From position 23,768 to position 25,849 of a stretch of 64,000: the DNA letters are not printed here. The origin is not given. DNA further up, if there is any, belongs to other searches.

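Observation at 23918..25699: Unusual vWA-macro domain architecture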

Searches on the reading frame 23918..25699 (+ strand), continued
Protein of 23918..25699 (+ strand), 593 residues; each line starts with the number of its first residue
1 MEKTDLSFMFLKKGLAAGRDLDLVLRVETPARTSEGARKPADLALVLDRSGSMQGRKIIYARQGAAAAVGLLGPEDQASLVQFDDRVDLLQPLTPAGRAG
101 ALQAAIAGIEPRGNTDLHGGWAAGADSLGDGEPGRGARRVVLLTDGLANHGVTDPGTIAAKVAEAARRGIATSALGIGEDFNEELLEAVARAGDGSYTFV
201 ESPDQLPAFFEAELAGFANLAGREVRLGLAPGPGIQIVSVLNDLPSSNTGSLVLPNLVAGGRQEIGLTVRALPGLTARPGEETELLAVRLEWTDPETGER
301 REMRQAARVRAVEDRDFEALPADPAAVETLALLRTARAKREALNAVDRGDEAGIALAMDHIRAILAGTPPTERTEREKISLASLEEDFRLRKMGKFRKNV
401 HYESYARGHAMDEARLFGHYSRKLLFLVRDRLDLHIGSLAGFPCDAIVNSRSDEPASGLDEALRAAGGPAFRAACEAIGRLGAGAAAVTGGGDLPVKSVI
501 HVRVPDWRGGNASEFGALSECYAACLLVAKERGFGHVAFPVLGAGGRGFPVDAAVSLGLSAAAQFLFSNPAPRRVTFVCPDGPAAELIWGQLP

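Call 48: search_protein_families(library=pfam, proteins=[L010:3807-4487:+, L010:5339-6787:+, L010:7299-7940:+, L010:9924-13490:-, L010:13878-15131:+, L048:1905-3188:+, L048:4882-6123:+, L048:6708-7424:+, L005:2335-3327:+, L001:11030-11260:+], max_evalue=0.001)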
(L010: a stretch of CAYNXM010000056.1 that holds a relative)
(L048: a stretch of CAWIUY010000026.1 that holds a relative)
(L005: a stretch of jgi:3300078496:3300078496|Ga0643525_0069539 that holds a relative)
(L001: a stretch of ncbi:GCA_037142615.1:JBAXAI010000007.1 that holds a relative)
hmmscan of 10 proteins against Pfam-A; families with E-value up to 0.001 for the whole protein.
L010:3807-4487:+ (226 aa): 1 family
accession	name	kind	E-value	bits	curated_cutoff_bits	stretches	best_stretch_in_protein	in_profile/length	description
PF02660.20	G3P_acyltransf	-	3.6e-51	173.9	24.1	1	14-208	1-164/164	Glycerol-3-phosphate acyltransferase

L010:5339-6787:+ (482 aa): 3 families
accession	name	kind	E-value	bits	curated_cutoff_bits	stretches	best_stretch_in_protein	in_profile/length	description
PF00924.24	MS_channel_2nd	-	4.9e-17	62.3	20.2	1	301-366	3-68/68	Mechanosensitive ion channel, beta-domain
PF21082.3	MS_channel_3rd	-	4.6e-06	27.4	21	1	373-455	2-88/88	Mechanosensitive ion channel MscS, C-terminal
PF21088.3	MS_channel_1st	-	0.00018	21.8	23.1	1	262-298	6-42/42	Mechanosensitive ion channel, transmembrane helices 2/3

L010:7299-7940:+ (213 aa): 1 family
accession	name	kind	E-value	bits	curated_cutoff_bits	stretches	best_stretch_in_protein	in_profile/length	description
PF13411.12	MerR_1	-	2.2e-07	31.3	21.6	1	43-96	11-64/69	MerR HTH family regulatory protein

L010:9924-13490:- (1188 aa): 6 families
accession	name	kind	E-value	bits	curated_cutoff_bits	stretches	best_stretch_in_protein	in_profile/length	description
PF02574.22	S-methyl_trans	-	5.7e-84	282.8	22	1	17-308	1-282/283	Homocysteine S-methyltransferase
PF00809.28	Pterin_bind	-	2.6e-47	161.9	25.5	1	344-575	1-243/244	Pterin binding enzyme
PF02965.22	Met_synt_B12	-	7.9e-39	134.2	25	1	935-1187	2-256/273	Vitamin B12 dependent methionine synthase, activation domain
PF02607.22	B12-binding_2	-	2e-20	73.2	23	1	639-711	2-74/74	B12 binding domain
PF02310.24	B12-binding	-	3.8e-19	69.2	32.1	1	726-842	2-120/121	B12 binding domain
PF03599.22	CdhD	-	4.1e-05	22.9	24.8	1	366-478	54-163/387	CO dehydrogenase/acetyl-CoA synthase delta subunit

L010:13878-15131:+ (417 aa): 1 family
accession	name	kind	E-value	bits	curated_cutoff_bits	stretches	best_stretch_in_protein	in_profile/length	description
PF21394.3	Beta-ketacyl_N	-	8.4e-15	55.2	26.9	1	229-347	12-129/170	Beta-ketoacyl synthase-like, N-terminal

L048:1905-3188:+ (427 aa): 1 family
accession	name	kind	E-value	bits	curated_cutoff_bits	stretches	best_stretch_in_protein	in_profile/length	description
PF13411.12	MerR_1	-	1.6e-08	35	21.6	1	232-282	9-59/69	MerR HTH family regulatory protein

L048:4882-6123:+ (413 aa): 1 family
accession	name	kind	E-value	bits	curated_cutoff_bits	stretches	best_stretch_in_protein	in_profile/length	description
PF03747.19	ADP_ribosyl_GH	-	4.9e-80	269.7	26.2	1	109-384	1-287/287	ADP-ribosylglycohydrolase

L048:6708-7424:+ (238 aa): 0 families

L005:2335-3327:+ (330 aa): 1 family
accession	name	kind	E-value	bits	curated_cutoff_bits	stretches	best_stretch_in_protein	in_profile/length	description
PF03747.19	ADP_ribosyl_GH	-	7.6e-77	259.2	26.2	1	30-306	1-287/287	ADP-ribosylglycohydrolase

L001:11030-11260:+ (76 aa): 0 families

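Call 54: search_protein_families(library=padloc, proteins=[window:23918-25699:+], max_evalue=0.001)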
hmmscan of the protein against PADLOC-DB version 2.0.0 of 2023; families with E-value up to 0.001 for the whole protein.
window:23918-25699:+ (593 aa): 0 families

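Call 63: find_homologous_proteins(query=A2, max_evalue=1e-40)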
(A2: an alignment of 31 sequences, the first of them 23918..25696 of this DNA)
Query A2 (31 sequences) (593 aa, profile of the alignment): 60 proteins with E <= 1e-40 among 8000 candidates.
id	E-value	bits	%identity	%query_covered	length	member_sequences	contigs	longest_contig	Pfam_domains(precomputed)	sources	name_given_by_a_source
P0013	9.2e-244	829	35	97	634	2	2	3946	PF13768.13,PF00092.35,PF13519.13,PF05762.21,PF01661.28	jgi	jgi:Ca-activated chloride channel homolog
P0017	1.5e-242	825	35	94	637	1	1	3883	PF13768.13,PF00092.35,PF13519.13,PF05762.21,PF01661.28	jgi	-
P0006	5.3e-202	691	68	100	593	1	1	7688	PF13768.13,PF00092.35,PF13519.13,PF05762.21,PF01661.28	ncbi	-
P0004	3.2e-193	662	83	100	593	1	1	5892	PF13768.13,PF00092.35,PF13519.13,PF01661.28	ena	-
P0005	6.2e-192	657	79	100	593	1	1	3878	PF13768.13,PF00092.35,PF13519.13,PF01661.28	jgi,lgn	jgi:Ca-activated chloride channel family protein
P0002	2.9e-189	649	87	100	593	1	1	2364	PF13768.13,PF00092.35,PF13519.13,PF01661.28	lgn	-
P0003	1.2e-188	647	85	100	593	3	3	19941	PF13768.13,PF00092.35,PF13519.13,PF01661.28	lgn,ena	-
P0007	9.7e-184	630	50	98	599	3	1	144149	PF13768.13,PF00092.35,PF13519.13,PF01661.28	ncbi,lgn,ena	ncbi:MAG: macro domain-containing protein [Spirochaetales bacterium]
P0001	1.6e-170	587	100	89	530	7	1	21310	PF13768.13,PF00092.35,PF13519.13,PF01661.28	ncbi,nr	ncbi:MAG TPA: macro domain-containing protein, partial [Spirochaetia bacterium]|nr:macro domain-cont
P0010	1.3e-138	481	41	65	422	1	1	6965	PF13768.13,PF00092.35,PF13519.13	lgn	-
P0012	1.1e-137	478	39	65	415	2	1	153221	PF13768.13,PF00092.35,PF13519.13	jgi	jgi:Ca-activated chloride channel family protein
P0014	6.3e-127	443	42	66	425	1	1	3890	PF13768.13,PF00092.35,PF13519.13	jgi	-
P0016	4.0e-125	437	41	65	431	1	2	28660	PF13768.13,PF00092.35,PF13519.13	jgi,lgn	-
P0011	8.4e-123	429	39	66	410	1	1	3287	PF13768.13,PF00092.35,PF13519.13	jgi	jgi:Ca-activated chloride channel family protein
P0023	7.1e-121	423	37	58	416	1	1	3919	PF13768.13,PF00092.35,PF13519.13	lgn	-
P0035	5.2e-92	327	34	67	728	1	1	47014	PF13768.13,PF03747.20,PF00092.35,PF13519.13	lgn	-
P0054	1.3e-81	293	34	46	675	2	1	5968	PF00092.35,PF13519.13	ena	-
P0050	5.6e-75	271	31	77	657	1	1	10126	PF13768.13,PF00092.35,PF13519.13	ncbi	-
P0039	3.6e-70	255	46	37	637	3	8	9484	PF13768.13,PF00092.35,PF13519.13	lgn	-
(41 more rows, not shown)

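Call 64: find_encoding_contigs(protein=P0096, flank=6000, max_places=2)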
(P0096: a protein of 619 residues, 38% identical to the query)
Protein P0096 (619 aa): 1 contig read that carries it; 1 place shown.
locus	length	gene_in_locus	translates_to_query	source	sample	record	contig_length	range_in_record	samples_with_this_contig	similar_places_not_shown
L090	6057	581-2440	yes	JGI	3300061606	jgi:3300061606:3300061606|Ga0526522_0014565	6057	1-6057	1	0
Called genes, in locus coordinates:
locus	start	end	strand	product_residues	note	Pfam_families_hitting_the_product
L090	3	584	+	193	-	?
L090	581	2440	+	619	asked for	PF00092:VWA, PF13519:VWA_2, PF13768:VWA_3, PF01661:Macro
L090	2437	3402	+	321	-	PF04389:Peptidase_M28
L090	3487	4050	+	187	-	PF05706:CDKN3, PF22784:PTP-SAK, PF22785:Tc-R-P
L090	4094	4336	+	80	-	-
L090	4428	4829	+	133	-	PF03747:ADP_ribosyl_GH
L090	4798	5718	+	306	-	PF00580:UvrD-helicase (faint), PF13361:UvrD_C (weak), PF13538:UvrD_C_2 (weak)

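Call 65: find_encoding_contigs(protein=P0115, flank=6000, max_places=2)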
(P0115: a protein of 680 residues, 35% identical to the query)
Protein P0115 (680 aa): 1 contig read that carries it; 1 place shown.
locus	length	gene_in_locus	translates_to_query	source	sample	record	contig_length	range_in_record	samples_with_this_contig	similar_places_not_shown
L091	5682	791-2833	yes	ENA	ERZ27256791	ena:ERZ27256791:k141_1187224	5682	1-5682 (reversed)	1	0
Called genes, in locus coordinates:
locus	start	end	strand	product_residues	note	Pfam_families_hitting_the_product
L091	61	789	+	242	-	PF13411:MerR_1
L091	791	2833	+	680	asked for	PF00092:VWA, PF13768:VWA_3, PF13519:VWA_2, PF01661:Macro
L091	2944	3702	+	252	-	-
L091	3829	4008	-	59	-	-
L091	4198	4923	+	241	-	PF03315:SDH_beta, PF01842:ACT, PF22629:ACT_AHAS_ss (weak)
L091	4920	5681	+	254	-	?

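Call 66: find_encoding_contigs(protein=P0192, flank=6000, max_places=2)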
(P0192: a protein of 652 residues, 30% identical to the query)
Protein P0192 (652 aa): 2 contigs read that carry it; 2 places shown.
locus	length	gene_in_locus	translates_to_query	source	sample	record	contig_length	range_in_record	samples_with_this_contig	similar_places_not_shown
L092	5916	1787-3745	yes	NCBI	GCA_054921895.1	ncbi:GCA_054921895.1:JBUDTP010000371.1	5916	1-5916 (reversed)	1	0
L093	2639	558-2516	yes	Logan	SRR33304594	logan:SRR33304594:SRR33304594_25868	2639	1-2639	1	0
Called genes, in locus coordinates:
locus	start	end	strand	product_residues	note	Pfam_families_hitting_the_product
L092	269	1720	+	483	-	PF00884:Sulfatase, PF01663:Phosphodiest (weak), PF16347:SGSH_C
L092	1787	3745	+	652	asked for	PF01661:Macro, PF00092:VWA, PF13519:VWA_2, PF13768:VWA_3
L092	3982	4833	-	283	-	PF04055:Radical_SAM (faint)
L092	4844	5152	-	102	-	PF10437:Lip_prot_lig_C (weak)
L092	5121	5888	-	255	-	PF21948:LplA-B_cat, PF03099:BPL_LplA_LipB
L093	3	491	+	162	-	?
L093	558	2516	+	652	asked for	PF01661:Macro, PF00092:VWA, PF13519:VWA_2, PF13768:VWA_3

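Call 67: find_encoding_contigs(protein=P0098, flank=6000, max_places=2)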
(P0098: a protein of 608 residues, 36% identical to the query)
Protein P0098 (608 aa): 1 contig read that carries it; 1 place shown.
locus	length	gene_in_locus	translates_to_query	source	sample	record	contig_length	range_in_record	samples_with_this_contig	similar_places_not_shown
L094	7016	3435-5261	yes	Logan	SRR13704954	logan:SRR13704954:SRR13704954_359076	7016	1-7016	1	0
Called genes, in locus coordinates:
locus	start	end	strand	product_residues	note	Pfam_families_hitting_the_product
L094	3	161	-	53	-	?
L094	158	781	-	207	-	PF04290:DctQ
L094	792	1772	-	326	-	PF03480:DctP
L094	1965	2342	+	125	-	PF03091:CutA1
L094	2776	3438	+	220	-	-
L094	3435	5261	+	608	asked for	PF00092:VWA, PF13519:VWA_2, PF13768:VWA_3, PF01661:Macro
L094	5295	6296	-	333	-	PF21342:SoxA-TsdA_cyt-c (weak), PF00034:Cytochrom_C, PF13442:Cytochrome_CBB3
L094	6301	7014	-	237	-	?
